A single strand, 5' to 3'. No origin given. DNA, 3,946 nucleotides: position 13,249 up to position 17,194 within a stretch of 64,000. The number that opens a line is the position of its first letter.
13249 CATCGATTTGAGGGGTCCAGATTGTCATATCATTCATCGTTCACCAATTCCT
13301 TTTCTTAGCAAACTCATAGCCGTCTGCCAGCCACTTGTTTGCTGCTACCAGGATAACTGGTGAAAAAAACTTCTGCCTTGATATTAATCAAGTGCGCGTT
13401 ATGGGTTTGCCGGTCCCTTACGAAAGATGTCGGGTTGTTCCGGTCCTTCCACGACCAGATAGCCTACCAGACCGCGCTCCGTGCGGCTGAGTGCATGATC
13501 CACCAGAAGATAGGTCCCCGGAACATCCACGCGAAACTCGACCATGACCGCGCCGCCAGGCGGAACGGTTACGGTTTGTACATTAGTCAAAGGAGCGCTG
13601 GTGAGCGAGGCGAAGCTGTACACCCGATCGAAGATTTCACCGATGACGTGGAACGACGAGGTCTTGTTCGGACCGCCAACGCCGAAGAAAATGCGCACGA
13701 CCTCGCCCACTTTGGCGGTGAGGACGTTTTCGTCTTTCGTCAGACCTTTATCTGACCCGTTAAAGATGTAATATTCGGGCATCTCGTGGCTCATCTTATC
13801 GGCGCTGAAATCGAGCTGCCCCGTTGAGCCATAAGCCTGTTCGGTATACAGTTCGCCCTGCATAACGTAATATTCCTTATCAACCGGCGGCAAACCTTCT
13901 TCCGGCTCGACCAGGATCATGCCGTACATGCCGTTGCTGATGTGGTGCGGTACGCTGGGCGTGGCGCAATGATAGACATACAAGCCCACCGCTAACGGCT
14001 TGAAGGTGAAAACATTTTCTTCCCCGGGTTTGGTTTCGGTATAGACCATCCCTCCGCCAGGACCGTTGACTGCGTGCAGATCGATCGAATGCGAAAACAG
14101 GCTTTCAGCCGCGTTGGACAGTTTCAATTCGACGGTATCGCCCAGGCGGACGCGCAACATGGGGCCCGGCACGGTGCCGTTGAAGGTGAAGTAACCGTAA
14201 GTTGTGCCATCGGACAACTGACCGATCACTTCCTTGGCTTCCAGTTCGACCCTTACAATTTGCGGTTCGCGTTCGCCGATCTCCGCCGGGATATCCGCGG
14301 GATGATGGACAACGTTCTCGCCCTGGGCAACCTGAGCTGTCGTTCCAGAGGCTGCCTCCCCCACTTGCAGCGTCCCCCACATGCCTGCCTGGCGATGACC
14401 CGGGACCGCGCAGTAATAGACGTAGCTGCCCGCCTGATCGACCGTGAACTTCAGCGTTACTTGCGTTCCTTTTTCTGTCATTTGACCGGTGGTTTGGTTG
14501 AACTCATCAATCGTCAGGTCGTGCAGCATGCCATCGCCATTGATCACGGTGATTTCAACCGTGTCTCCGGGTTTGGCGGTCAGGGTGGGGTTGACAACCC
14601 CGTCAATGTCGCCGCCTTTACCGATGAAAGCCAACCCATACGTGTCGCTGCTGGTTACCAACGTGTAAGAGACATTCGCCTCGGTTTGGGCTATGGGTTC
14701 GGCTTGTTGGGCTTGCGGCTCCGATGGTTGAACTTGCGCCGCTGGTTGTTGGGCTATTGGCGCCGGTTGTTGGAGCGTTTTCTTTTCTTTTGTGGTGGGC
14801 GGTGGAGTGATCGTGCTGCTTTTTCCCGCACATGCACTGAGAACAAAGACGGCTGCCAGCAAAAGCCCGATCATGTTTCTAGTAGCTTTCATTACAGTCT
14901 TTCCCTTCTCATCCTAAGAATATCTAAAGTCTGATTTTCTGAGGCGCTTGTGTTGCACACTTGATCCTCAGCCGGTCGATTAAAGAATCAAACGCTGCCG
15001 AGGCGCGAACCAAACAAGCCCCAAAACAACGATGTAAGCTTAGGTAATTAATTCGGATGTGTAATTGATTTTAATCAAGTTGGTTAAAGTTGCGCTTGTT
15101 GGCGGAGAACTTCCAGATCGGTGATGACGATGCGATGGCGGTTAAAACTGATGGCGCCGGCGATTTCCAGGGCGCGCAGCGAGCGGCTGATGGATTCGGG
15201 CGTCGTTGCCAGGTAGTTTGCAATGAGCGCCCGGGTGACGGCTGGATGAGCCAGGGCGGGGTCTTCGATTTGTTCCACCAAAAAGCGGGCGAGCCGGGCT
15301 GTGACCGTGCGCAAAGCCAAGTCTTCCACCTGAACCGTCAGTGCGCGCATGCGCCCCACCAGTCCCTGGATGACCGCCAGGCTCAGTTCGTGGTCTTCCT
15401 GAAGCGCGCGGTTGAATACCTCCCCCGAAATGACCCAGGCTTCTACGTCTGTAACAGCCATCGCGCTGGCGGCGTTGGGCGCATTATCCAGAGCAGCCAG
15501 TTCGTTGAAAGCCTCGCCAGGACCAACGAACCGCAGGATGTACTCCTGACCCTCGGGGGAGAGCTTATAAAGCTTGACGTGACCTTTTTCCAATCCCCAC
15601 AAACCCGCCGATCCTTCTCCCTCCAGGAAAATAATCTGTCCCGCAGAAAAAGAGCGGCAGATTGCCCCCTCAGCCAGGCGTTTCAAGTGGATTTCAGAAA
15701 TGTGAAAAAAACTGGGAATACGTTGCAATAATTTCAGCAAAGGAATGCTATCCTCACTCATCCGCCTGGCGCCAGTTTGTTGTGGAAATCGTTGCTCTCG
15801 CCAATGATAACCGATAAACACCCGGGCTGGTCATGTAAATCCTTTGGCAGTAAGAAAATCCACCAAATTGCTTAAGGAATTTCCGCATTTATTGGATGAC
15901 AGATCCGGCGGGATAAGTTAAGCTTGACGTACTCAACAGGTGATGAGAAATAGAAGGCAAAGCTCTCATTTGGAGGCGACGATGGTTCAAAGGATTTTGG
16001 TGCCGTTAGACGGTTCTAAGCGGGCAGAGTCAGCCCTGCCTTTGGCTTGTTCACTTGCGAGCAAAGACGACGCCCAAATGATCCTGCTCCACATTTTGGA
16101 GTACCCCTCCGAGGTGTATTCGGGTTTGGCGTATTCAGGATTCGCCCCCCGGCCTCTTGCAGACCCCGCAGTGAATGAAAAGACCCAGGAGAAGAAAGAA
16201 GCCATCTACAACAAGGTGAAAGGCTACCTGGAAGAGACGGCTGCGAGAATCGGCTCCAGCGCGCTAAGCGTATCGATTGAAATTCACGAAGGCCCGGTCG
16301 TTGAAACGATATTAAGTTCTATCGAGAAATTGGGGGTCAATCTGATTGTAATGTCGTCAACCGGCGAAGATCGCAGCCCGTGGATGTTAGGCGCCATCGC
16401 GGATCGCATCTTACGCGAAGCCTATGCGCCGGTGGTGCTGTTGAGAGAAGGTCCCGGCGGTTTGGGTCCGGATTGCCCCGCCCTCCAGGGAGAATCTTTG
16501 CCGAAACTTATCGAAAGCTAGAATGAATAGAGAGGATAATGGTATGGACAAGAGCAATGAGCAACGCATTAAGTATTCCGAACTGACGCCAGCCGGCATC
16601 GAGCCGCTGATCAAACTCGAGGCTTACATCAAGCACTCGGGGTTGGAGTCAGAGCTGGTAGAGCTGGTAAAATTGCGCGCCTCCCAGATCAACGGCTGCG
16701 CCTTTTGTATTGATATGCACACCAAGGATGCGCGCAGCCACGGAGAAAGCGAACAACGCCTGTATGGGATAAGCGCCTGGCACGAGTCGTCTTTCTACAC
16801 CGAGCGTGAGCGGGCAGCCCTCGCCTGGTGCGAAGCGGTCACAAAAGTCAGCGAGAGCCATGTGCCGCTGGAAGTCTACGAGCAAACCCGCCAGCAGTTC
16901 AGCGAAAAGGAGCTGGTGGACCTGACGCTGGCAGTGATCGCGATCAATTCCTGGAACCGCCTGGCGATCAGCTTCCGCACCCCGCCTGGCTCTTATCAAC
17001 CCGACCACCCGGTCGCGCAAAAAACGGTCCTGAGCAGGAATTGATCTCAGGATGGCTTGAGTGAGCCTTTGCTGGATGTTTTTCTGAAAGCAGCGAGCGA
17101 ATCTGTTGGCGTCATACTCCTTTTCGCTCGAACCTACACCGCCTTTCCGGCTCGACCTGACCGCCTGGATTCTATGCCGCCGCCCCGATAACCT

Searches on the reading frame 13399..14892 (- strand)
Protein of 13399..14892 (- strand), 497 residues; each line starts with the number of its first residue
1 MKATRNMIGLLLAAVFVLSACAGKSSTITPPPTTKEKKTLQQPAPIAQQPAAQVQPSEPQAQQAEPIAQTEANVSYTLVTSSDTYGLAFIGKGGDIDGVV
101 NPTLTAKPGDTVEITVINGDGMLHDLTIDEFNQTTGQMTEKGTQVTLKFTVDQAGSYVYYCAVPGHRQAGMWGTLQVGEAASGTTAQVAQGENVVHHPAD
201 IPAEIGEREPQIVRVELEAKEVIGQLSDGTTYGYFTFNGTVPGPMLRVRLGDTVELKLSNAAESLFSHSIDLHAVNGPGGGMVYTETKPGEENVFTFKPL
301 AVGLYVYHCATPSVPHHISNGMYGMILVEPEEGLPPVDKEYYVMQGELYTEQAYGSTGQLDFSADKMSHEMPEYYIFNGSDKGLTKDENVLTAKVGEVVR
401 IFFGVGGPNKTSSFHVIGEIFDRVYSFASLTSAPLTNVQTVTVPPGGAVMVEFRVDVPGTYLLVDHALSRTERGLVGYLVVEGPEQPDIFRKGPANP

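Call 38: find_encoding_contigs(protein=window:13399-14892:-, flank=10000, max_places=1)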
Protein window:13399-14892:- (497 aa): 22 contigs read that carry it; 1 place shown.
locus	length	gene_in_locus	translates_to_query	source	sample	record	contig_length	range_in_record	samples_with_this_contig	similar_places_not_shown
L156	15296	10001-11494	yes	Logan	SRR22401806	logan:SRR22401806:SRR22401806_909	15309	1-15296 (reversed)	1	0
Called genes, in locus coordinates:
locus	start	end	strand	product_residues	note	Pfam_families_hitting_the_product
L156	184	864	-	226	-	PF00072:Response_reg, PF00196:GerE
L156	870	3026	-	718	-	PF10114:PocR, PF08448:PAS_4, PF01590:GAF, PF13185:GAF_2, PF13492:GAF_3, PF07730:HisKA_3, PF13581:HATPase_c_2, PF02518:HATPase_c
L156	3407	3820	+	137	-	PF14760:Rnk_N (weak), PF01272:GreA_GreB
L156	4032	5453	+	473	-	PF00206:Lyase_1, PF10415:FumaraseC_C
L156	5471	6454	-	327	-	PF00579:tRNA-synt_1b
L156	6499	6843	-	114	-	PF04343:DUF488, PF22751:DUF488-N3a, PF22752:DUF488-N3i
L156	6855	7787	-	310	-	PF00730:HhH-GPD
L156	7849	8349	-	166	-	PF02627:CMD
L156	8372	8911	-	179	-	PF00582:Usp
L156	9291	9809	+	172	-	PF00027:cNMP_binding, PF13545:HTH_Crp_2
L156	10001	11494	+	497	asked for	PF06525:SoxE (faint), PF00127:Copper-bind (weak), PF13473:Cupredoxin_1 (faint), PF07732:Cu-oxidase_3, PF07731:Cu-oxidase_2 (weak)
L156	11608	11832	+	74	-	PF12838:Fer4_7 (weak), PF12797:Fer4_2 (weak), PF00037:Fer4, PF12837:Fer4_6 (weak), PF13237:Fer4_10, PF14697:Fer4_21, PF12838:Fer4_7, PF00037:Fer4, +7 more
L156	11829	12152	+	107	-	PF01883:FeS_assembly_P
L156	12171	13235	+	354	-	PF01883:FeS_assembly_P, PF10609:ParA, PF00142:Fer4_NifH (faint), PF01656:CbiA, PF02374:ArsA_ATPase (faint), PF09140:MipZ (weak), PF13614:AAA_31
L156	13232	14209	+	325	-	PF05425:CopD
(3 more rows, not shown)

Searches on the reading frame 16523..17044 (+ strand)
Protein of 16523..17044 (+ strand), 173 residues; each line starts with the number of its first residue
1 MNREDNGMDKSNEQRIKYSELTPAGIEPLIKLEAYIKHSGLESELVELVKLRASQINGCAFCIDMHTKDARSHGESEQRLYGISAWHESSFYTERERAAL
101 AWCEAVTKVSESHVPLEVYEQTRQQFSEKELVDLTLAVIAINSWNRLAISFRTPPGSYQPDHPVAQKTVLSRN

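Call 69: search_protein_families(library=pfam, proteins=[window:16523-17044:+], max_evalue=0.01)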
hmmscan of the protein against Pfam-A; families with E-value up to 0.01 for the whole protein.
window:16523-17044:+ (173 aa): 1 family
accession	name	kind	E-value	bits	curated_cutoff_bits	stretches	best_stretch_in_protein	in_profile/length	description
PF02627.25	CMD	-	1.8e-18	66.8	23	1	36-104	15-83/84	Carboxymuconolactone decarboxylase family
